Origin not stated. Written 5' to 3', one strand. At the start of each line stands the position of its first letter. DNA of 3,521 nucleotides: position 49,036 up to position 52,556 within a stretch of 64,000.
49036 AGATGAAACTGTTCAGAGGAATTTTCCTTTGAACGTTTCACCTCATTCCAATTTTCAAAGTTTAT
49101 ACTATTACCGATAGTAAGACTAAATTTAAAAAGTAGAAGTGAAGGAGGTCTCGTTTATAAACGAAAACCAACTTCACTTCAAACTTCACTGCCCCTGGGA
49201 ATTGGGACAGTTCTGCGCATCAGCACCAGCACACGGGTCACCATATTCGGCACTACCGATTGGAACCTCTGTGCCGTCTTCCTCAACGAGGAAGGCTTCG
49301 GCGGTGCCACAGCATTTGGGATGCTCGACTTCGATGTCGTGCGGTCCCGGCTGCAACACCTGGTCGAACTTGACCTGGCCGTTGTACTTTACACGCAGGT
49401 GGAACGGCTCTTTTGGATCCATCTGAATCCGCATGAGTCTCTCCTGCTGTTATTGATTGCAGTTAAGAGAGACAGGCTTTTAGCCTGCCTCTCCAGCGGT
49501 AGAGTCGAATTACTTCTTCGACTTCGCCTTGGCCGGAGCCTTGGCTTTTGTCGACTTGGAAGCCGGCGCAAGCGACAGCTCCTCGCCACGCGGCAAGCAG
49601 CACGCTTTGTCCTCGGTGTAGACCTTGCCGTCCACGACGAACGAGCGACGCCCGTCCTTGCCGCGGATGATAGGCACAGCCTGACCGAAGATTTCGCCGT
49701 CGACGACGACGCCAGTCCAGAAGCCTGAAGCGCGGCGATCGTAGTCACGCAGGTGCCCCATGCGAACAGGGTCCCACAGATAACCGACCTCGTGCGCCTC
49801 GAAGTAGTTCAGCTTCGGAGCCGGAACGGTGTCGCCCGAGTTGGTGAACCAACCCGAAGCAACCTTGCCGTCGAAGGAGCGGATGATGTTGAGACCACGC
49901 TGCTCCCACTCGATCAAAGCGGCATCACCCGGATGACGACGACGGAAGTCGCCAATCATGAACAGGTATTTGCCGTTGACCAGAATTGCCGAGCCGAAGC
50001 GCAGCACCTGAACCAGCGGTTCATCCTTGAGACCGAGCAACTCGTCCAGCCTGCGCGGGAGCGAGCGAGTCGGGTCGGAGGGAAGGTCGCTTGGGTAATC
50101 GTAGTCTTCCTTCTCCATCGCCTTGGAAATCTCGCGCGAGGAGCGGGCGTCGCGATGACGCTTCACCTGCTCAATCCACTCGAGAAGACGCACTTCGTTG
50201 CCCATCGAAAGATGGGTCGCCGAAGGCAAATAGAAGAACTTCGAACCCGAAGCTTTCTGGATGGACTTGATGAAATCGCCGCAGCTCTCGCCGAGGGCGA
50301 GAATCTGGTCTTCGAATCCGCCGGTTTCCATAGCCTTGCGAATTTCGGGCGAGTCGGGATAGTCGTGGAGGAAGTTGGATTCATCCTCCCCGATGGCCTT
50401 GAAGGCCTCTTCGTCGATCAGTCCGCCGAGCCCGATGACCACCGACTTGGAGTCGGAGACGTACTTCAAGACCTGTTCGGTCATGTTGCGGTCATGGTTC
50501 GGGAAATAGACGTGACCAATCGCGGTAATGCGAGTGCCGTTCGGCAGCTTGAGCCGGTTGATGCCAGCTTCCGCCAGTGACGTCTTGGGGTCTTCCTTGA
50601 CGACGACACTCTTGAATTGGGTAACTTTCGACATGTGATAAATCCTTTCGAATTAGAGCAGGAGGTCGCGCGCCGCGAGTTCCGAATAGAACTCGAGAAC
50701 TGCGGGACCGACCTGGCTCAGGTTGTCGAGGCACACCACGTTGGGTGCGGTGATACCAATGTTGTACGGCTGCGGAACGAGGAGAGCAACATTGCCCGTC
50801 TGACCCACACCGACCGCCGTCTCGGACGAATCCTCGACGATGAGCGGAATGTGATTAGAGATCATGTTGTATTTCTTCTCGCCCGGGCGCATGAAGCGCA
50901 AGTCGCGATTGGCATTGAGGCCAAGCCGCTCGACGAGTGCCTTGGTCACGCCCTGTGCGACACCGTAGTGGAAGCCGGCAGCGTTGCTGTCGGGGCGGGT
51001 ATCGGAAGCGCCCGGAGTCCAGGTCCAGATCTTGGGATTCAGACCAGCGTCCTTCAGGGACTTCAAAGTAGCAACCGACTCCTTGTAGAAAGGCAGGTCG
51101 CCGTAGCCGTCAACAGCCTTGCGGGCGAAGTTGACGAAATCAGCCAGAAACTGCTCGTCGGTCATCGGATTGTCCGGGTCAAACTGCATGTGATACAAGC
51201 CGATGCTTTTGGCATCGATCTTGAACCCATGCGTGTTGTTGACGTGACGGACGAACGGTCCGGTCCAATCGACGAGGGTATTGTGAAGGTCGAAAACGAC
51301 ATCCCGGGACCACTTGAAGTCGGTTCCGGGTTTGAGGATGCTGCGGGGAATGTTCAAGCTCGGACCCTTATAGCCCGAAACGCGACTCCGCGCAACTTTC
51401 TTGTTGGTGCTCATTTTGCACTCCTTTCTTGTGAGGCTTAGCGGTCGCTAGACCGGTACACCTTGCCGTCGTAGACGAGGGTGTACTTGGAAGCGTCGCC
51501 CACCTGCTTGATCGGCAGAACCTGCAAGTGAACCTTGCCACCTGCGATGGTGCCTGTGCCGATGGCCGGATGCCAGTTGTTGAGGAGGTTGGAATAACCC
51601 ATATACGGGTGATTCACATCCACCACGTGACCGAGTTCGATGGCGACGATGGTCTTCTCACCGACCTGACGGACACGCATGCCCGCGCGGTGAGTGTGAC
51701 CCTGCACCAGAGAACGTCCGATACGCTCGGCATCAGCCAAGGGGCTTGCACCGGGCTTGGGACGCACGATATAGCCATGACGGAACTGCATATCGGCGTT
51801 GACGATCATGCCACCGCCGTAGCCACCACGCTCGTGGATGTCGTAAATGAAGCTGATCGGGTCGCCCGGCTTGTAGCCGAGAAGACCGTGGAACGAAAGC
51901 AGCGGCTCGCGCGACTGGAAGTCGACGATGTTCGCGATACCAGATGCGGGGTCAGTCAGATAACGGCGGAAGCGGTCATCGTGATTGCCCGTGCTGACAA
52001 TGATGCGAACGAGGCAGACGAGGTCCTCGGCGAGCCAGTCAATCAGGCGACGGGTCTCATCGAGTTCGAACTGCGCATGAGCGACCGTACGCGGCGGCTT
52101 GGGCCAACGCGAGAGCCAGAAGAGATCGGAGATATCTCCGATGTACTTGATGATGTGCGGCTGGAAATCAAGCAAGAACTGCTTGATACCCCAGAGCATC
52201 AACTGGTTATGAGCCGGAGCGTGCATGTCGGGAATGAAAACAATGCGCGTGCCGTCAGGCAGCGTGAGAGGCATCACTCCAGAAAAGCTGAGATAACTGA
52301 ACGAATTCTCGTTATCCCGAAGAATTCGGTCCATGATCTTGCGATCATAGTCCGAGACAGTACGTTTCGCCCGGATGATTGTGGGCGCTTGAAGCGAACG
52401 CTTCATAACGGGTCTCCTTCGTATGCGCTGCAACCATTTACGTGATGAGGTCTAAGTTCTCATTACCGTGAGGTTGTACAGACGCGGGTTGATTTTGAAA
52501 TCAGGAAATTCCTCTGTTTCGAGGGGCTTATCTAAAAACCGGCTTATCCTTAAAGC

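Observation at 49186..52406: Operon pairing an intact metallophosphoesterase with a degenerate paralog carrying a histone-like tail, plus an atypical HAD-like protein and a small Cys protein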

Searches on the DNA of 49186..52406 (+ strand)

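Call 9: search_dna_similar(query=window:49186-52406:+, collection=phages, mode=distant)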
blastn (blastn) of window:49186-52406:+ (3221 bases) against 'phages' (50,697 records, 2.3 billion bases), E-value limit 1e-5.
No match.

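Call 91: search_rna_families(sources=[L034, L031, L010, L036], threshold=evalue, max_evalue=1, show_alignments=3)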
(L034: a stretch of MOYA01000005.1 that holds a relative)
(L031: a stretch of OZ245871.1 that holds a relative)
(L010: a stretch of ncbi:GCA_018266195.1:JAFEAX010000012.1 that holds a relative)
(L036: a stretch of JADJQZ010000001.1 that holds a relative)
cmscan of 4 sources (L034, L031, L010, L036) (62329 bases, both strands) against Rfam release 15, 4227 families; matches with E-value up to 1: 0.
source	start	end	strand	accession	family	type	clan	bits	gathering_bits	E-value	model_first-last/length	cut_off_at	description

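Call 97: build_rna_model(alignment_id=A10)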
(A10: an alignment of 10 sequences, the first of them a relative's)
Model R1 built from alignment A10 (10 sequences, 120 columns); structure: RNAalifold consensus.
model positions 99; base pairs 17; branch points 2; effective number of sequences 1.92; information 0.591 bits per position. Calibrated on 0.2 Mb of random sequence (short: E-values are rough).
structure used (alignment columns):
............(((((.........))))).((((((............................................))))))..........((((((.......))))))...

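Call 98: search_with_rna_model(model_id=R1, sources=[window, L007, L009, L014, L015, L016, L017, L020, L021, L022, L023, L024, L025, L026, L028, L039, L040, L041, L042, L044, L010, L030, L031, L034, L036], max_evalue=10)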
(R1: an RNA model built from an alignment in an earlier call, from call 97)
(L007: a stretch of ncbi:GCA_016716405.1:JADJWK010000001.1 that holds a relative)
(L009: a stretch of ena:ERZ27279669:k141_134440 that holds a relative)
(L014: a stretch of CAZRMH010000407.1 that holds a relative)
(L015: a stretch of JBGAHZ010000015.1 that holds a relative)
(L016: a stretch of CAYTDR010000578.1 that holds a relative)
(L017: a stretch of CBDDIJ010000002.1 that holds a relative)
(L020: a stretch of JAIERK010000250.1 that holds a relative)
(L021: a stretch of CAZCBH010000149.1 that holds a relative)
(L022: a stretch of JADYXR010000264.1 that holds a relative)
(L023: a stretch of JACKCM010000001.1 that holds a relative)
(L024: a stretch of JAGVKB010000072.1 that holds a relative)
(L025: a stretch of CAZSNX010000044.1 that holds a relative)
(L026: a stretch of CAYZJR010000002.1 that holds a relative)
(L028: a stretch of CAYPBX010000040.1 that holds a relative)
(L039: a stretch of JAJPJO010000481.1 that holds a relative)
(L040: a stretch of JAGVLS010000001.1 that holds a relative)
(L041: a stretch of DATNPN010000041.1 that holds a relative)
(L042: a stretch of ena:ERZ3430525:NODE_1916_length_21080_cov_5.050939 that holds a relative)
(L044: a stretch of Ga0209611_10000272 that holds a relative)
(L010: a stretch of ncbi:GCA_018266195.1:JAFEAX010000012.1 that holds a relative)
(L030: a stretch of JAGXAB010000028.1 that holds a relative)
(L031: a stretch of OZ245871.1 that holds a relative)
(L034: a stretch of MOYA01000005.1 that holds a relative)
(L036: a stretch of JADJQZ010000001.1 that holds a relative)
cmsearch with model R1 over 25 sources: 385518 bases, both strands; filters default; matches with E-value up to 10: 8.
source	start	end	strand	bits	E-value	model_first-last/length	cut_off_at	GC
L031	4870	4987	+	102.1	1e-22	1-99/99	no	0.53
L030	4939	5036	+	95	5.6e-21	1-99/99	no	0.51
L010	5931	6029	+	81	1.5e-17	1-99/99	no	0.52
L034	4953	5027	+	74.3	6.5e-16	1-99/99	no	0.63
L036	4933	5008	+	73.5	1e-15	1-99/99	no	0.58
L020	6068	6146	-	13.9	0.36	1-99/99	no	0.42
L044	4024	4091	-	11.4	1.5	1-99/99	no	0.56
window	41472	41488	+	9.8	3.7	14-30/99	no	0.71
